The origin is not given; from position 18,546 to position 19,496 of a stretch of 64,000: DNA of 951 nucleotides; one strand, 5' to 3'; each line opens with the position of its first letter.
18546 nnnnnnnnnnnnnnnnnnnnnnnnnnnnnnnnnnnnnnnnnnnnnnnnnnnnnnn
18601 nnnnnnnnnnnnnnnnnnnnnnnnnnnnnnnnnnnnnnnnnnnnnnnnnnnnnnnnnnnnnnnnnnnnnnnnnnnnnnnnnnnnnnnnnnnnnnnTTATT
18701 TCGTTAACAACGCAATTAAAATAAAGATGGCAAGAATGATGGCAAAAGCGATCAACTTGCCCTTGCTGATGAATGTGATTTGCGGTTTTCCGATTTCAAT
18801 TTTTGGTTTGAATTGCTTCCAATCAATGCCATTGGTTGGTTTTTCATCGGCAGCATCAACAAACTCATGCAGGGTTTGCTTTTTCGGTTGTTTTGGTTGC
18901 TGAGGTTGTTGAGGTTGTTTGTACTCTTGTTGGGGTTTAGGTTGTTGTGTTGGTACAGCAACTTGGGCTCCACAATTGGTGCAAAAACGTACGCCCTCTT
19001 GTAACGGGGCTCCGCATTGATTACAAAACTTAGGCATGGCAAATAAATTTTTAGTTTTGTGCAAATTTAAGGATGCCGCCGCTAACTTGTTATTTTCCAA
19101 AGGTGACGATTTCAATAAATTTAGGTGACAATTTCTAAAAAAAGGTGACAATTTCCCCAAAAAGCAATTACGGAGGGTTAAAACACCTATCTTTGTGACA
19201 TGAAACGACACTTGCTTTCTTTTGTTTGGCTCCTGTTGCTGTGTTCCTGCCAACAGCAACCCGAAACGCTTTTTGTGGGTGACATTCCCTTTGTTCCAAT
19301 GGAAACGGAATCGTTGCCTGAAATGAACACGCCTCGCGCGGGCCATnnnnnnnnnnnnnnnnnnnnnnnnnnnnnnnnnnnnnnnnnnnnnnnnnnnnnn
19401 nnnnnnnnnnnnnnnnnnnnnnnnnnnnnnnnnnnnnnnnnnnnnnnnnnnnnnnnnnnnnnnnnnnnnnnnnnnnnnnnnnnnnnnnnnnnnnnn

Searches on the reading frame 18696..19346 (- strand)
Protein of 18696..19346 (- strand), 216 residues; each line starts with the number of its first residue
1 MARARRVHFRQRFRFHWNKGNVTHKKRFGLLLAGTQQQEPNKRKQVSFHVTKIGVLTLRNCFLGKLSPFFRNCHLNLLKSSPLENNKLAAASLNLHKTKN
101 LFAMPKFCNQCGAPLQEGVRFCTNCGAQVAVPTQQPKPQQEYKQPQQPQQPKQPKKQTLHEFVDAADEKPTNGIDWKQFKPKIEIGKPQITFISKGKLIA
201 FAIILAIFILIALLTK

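Call 4: search_protein_families(library=pfam, proteins=[window:18696-19346:-], max_evalue=1)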
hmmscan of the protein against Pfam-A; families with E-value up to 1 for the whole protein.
window:18696-19346:- (216 aa): 13 families
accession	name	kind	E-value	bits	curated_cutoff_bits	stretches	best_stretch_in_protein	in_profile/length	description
PF13240.11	Zn_Ribbon_1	-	1.5e-08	34.6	25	1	107-128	1-22/23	zinc-ribbon domain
PF13248.11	Zn_ribbon_3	-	2.3e-06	27.3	27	1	108-127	5-24/26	zinc-ribbon domain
PF12773.13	DZR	-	2.1e-05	25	27.3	1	106-127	13-32/45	Double zinc ribbon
PF14803.11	Zn_ribbon_Nudix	-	0.00014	22.1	25.6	2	106-117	1-12/34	Nudix N-terminal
PF17032.10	Zn_ribbon_15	-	0.0017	19.5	28.9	1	72-126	42-73/73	zinc-ribbon family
PF18912.6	DZR_2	-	0.0089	16.3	27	1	102-125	33-55/56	Double zinc ribbon domain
PF00130.28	C1_1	-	0.02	15.2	26.5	1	102-128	8-37/53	Phorbol esters/diacylglycerol binding domain (C1 domain)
PF06869.18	DUF1258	-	0.03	14.3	33.1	1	97-130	8-40/253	Protein of unknown function (DUF1258)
PF24463.1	DUF7577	-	0.084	12.9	28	1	108-128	5-25/27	Domain of unknown function (DUF7577)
PF16919.11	PknG_rubred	-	0.089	13.2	28.5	1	116-135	33-52/74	Protein kinase G rubredoxin domain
PF24460.1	DUF7575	-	0.16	11.8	28.5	1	108-128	6-26/28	Domain of unknown function (DUF7575)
PF18508.7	zf_C2H2_13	-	0.28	11.2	26.5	0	108-116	20-28/42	Zinc finger domain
PF06677.18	Auto_anti-p27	-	0.79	10.3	24.1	0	107-126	17-40/40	Sjogren's syndrome/scleroderma autoantigen 1 (Autoantigen p27)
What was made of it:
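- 18696..19037 (-): 113-aa protein: cytoplasmic zinc ribbon, Q/P-rich linker and C-terminal TM helix. First gene of the operon. The mechanical ORF extends to 19346. Pfam Zn_Ribbon_1 E 1.5e-8 (call 4).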

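Call 7: search_protein_families(library=ncbifam, proteins=[window:18696-19346:-], max_evalue=1)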
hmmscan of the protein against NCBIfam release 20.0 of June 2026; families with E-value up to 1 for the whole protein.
window:18696-19346:- (216 aa): 7 families
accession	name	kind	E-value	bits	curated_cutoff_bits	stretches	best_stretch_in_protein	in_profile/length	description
NF001646.0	PRK00420.1-3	equivalog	0.00085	19.6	117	1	89-163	6-79/117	hypothetical protein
TIGR03826.1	YvyF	hypoth_equivalog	0.0021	18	124.15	1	104-160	80-130/137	TIGR03826 family flagellar region protein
NF045510.1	4Cys_prefix_kin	domain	0.041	14.1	24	2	118-128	15-25/26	4-Cys prefix domain-containing protein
NF010254.0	PRK13700.1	subfamily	0.069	11.6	1221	1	130-176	619-666/735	F-type conjugal transfer protein TraD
NF049861.1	SCO2400_fam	subfamily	0.093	13.3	55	1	107-160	3-53/136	SCO2400 family protein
NF052237.1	biotin_BsaP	equivalog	0.12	12.4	39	0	103-112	24-33/53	biotin synthase auxiliary protein BsaP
TIGR00270.2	TIGR00270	equivalog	0.95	9.2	110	0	120-162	24-65/159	multiprotein bridging factor aMBF1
